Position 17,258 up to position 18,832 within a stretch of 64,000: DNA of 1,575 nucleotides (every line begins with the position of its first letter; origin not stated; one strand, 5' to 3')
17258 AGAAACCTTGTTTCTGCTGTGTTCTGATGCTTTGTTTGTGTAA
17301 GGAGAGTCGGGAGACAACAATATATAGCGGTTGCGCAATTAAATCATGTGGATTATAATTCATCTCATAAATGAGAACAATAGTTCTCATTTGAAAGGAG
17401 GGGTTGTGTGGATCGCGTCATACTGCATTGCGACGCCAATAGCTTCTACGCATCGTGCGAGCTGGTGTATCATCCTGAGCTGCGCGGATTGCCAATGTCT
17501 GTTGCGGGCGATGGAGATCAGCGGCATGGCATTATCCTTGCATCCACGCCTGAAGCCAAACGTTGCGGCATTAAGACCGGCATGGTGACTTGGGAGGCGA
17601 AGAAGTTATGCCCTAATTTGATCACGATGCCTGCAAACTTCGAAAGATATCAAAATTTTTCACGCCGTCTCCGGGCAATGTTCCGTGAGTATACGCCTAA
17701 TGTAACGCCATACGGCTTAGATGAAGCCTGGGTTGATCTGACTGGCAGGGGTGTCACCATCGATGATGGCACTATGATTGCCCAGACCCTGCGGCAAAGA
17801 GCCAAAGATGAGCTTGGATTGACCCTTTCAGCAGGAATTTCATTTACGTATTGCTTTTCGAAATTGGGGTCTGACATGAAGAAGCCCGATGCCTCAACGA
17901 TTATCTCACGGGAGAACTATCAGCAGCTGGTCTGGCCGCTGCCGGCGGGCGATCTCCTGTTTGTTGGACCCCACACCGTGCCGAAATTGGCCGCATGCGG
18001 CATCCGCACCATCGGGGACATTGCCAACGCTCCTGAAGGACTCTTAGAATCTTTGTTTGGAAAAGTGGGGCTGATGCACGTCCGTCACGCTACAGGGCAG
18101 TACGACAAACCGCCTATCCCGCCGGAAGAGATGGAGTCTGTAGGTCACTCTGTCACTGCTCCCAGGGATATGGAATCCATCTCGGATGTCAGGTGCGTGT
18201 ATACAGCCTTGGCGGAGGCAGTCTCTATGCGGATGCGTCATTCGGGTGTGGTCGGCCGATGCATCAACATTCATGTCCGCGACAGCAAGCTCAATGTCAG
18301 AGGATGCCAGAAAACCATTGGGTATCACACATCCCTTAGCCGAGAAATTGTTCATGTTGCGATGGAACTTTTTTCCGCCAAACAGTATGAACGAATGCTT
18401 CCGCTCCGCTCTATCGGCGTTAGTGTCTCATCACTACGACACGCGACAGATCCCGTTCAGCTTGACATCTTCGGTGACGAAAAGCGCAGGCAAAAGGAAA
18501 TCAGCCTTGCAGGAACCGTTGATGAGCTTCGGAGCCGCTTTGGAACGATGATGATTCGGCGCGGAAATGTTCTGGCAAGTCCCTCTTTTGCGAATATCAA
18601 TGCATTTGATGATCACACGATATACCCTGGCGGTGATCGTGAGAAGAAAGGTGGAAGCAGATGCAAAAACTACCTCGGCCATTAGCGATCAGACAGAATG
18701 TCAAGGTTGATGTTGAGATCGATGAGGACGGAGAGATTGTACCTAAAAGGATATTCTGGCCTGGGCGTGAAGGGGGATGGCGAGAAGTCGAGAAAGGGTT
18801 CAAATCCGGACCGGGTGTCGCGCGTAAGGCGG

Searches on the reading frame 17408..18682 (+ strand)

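Call 7: search_protein_families(library=ncbifam, proteins=[window:17408-18682:+], max_evalue=0.01)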
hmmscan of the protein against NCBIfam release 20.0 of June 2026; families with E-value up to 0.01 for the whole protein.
window:17408-18682:+ (425 aa): 10 families
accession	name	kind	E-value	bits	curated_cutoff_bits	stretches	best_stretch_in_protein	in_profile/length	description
NF002848.0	PRK03103.1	subfamily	1e-89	300.9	381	1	1-395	2-398/410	DNA polymerase IV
NF002492.0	PRK01810.1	equivalog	4.3e-85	285.9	399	1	2-389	9-395/412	DNA polymerase IV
NF003015.0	PRK03858.1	subfamily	2.4e-67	227.7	367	1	4-396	8-393/399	DNA polymerase IV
NF002677.0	PRK02406.1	equivalog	9.9e-67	225.5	256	1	3-346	6-346/357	DNA polymerase IV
NF002751.0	PRK02794.1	equivalog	2.5e-64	217.7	371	1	5-391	40-420/425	DNA polymerase IV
NF002882.0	PRK03348.1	equivalog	4.8e-60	203.6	389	1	2-364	4-362/461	DNA polymerase IV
NF010731.0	PRK14133.1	equivalog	4.5e-58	197.2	362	1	1-346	1-339/352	DNA polymerase IV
NF002883.0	PRK03352.1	equivalog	7.2e-45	153.7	330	1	2-340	4-339/347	DNA polymerase IV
NF002292.0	PRK01216.1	equivalog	4.4e-34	118.1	339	1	4-346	2-342/351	DNA polymerase IV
NF002955.0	PRK03609.1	subfamily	2e-30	106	431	1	7-379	4-385/422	translesion error-prone DNA polymerase V subunit UmuC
